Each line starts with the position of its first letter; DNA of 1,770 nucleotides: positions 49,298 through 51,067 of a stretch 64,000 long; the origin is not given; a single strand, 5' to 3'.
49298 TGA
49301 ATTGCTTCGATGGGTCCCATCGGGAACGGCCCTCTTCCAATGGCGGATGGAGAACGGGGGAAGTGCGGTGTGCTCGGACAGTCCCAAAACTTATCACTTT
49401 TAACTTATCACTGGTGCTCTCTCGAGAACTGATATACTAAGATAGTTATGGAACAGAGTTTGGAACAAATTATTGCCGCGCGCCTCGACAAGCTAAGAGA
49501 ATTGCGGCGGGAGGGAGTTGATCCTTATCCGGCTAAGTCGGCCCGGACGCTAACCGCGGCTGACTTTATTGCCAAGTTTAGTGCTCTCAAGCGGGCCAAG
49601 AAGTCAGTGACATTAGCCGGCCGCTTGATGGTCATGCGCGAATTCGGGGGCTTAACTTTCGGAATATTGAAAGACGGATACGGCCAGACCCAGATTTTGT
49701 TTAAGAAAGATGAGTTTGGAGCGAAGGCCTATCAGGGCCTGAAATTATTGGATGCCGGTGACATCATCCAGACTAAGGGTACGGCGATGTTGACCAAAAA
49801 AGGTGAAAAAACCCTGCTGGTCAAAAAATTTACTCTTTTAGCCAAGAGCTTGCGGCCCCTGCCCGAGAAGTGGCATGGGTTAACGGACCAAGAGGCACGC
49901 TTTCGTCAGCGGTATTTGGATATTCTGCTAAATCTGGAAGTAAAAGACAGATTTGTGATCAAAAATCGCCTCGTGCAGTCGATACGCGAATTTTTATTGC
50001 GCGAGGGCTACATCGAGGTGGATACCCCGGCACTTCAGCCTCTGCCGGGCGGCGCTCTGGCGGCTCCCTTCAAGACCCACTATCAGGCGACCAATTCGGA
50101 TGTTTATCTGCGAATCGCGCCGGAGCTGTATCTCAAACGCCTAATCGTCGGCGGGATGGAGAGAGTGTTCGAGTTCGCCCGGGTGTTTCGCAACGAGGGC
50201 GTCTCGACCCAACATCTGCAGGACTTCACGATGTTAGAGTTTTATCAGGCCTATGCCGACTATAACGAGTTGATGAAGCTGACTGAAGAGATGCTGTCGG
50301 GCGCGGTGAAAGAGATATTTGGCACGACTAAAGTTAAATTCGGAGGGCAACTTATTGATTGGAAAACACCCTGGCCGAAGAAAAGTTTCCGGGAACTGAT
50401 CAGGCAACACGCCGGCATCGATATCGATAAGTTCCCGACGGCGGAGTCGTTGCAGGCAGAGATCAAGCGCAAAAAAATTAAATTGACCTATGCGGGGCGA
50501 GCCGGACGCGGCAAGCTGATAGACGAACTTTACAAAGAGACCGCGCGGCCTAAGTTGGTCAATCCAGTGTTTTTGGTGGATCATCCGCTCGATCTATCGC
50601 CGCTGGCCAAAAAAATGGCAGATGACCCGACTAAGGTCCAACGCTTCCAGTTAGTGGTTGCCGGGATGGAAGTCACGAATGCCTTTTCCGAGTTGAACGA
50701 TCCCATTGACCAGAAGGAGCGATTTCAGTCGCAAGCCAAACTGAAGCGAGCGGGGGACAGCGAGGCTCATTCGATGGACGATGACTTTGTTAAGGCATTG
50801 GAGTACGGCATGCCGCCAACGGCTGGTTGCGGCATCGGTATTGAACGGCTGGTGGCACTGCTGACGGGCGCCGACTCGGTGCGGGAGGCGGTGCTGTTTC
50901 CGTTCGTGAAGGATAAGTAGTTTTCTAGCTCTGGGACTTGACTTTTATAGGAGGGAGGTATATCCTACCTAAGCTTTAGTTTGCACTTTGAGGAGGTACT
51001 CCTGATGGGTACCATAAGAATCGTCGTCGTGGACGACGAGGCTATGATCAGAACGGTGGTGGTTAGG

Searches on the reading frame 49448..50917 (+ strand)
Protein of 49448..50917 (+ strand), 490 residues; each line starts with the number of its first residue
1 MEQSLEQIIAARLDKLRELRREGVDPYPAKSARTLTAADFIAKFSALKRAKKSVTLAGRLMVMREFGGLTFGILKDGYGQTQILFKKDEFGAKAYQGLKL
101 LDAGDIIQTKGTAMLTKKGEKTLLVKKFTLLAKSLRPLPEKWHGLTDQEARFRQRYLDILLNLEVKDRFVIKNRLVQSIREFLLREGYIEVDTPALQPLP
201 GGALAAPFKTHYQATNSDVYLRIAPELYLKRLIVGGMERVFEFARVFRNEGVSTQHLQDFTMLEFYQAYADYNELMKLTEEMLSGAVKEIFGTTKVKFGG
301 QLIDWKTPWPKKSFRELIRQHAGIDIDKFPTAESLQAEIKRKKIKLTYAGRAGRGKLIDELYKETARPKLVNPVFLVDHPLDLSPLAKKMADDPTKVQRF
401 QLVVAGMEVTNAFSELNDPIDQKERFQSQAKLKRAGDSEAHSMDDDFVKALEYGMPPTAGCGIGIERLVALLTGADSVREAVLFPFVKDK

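Call 38: search_protein_families(library=pfam, proteins=[window:49448-50917:+], max_evalue=1e-8)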
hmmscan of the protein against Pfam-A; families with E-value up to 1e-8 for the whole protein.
window:49448-50917:+ (490 aa): 2 families
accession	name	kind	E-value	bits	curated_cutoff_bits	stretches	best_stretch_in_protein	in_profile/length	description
PF00152.25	tRNA-synt_2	-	5.6e-83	279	25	1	147-486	1-306/308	tRNA synthetases class II (D, K and N)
PF01336.31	tRNA_anti-codon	-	3.9e-11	43.2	27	1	54-131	1-75/75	OB-fold nucleic acid binding domain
